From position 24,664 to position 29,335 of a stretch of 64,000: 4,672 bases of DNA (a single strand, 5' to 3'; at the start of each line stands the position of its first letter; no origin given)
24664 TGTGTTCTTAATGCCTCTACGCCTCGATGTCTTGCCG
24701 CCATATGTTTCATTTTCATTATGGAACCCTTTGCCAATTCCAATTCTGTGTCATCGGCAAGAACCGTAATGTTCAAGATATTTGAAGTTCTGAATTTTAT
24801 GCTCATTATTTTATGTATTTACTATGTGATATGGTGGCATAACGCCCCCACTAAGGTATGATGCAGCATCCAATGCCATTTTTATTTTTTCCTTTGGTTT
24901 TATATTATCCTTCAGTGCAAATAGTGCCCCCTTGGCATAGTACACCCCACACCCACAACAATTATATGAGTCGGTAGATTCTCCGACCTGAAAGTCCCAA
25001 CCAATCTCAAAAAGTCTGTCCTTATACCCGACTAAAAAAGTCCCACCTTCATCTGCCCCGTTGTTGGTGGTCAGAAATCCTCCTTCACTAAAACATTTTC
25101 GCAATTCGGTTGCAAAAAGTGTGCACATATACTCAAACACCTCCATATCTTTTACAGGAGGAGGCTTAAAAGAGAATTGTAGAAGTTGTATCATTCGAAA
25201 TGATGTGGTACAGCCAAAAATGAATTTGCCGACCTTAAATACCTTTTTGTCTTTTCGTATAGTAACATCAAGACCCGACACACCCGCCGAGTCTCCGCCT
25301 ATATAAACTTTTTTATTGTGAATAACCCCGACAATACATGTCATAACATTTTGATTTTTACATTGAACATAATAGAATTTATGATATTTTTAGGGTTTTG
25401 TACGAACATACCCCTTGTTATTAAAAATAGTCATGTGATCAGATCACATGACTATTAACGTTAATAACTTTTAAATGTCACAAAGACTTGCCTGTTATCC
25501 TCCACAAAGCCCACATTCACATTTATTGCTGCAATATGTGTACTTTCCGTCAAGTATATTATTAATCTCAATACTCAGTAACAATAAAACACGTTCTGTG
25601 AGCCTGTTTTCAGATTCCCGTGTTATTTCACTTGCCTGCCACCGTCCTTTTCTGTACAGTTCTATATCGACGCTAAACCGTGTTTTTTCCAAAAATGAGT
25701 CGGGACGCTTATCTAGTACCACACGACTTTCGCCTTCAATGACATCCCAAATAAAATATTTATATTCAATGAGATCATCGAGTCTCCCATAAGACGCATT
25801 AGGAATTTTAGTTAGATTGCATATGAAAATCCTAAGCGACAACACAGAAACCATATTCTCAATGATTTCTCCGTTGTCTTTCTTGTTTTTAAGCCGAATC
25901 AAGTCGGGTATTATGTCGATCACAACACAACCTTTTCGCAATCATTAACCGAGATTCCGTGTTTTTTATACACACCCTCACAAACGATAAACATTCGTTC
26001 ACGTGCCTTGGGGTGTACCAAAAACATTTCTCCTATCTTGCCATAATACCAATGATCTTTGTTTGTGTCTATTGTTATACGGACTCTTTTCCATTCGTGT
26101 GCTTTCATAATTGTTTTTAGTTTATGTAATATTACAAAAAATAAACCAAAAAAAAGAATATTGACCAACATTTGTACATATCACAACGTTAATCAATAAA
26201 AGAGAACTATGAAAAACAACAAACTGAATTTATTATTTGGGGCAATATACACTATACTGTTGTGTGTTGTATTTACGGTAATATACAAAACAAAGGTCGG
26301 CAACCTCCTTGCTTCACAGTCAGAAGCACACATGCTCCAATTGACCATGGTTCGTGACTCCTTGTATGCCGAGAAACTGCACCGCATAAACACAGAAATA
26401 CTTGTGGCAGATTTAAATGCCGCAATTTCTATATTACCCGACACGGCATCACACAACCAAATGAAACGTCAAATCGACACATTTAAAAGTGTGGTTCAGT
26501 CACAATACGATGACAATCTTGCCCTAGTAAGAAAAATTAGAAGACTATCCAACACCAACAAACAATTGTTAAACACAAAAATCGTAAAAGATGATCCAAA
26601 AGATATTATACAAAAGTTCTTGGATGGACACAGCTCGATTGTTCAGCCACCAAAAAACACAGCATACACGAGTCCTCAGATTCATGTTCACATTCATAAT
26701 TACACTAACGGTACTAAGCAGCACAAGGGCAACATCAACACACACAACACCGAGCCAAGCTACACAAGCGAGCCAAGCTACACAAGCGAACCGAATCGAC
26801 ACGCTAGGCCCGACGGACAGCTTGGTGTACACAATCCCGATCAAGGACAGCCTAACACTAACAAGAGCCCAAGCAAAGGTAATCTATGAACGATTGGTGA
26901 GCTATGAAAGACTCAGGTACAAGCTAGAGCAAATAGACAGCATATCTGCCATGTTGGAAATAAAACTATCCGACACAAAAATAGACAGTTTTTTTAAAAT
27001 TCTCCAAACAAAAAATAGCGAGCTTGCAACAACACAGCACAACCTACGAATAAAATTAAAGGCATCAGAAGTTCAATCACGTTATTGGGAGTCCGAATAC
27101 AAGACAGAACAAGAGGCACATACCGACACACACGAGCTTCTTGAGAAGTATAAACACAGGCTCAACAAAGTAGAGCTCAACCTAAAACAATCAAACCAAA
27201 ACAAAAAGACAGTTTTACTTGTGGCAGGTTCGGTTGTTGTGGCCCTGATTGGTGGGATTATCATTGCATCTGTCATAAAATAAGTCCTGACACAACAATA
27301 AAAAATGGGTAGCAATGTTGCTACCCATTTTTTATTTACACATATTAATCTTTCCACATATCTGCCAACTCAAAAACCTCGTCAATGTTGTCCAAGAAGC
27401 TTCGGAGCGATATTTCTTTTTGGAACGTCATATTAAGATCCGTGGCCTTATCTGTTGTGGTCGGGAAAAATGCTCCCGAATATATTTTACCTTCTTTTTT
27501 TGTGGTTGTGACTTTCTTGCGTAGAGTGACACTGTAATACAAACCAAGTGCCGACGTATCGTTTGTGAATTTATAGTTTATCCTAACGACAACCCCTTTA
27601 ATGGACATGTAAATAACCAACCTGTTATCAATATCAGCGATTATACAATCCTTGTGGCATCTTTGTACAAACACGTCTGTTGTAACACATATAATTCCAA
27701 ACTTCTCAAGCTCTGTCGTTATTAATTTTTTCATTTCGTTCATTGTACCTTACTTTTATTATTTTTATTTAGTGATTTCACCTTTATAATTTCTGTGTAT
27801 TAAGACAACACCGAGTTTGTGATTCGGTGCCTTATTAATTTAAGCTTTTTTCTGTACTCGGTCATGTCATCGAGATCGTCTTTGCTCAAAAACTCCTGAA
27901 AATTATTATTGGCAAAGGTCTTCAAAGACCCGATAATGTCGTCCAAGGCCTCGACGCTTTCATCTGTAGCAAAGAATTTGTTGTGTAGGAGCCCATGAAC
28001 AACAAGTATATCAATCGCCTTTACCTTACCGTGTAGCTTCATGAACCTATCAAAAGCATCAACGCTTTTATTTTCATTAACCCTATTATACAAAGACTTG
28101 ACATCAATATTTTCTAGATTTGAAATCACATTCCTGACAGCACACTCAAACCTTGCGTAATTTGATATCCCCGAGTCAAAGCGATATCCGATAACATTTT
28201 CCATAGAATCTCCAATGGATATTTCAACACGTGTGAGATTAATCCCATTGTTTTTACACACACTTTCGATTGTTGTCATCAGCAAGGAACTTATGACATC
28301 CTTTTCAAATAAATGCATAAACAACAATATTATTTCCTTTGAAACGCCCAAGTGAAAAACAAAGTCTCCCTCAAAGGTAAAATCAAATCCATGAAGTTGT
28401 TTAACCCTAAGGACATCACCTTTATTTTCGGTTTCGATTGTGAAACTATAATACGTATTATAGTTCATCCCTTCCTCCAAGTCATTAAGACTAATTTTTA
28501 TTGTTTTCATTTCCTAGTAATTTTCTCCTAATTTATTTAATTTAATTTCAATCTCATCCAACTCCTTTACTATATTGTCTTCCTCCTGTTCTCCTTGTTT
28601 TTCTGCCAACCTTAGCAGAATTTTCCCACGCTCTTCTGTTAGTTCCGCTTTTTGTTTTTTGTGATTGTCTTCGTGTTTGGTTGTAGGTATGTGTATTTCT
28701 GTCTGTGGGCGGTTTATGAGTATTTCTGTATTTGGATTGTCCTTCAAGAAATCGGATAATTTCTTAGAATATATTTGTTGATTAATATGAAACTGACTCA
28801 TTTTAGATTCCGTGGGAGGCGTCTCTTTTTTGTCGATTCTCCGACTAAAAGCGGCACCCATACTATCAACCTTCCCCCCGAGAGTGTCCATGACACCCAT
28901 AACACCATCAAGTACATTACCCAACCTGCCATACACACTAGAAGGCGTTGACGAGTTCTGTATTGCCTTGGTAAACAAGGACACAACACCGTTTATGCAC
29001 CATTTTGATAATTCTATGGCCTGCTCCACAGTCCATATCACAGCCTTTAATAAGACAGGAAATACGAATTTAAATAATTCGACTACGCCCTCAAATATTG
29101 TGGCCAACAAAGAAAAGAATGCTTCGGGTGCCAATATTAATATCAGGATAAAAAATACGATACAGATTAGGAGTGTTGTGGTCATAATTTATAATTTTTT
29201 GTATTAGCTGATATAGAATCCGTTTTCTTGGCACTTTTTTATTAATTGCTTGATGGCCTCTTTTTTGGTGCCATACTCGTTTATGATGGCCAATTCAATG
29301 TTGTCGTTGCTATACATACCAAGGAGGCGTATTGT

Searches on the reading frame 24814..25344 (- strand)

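Call 60: search_protein_families(library=phrogs, proteins=[window:24814-25344:-], max_evalue=0.01)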
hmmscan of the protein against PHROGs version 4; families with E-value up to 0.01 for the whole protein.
window:24814-25344:- (177 aa): 1 family
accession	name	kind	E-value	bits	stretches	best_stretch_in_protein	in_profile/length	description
phrog_1040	-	other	6.2e-21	76.2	1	1-159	14-142/277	peptidase HslV family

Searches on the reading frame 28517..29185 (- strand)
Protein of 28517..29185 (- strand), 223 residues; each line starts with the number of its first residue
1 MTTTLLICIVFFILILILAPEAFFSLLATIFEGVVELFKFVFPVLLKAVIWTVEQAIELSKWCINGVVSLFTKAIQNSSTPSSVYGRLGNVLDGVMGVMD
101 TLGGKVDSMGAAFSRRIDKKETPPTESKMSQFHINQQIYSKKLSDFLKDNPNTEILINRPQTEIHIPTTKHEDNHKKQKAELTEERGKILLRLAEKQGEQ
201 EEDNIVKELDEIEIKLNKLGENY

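Call 60: search_protein_families(library=phrogs, proteins=[window:28517-29185:-], max_evalue=0.01)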
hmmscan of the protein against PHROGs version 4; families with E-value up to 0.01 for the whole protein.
window:28517-29185:- (223 aa): 1 family
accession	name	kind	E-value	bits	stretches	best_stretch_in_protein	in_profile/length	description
phrog_58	-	tail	0.0068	15.7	1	13-115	725-884/1544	tail length tape measure protein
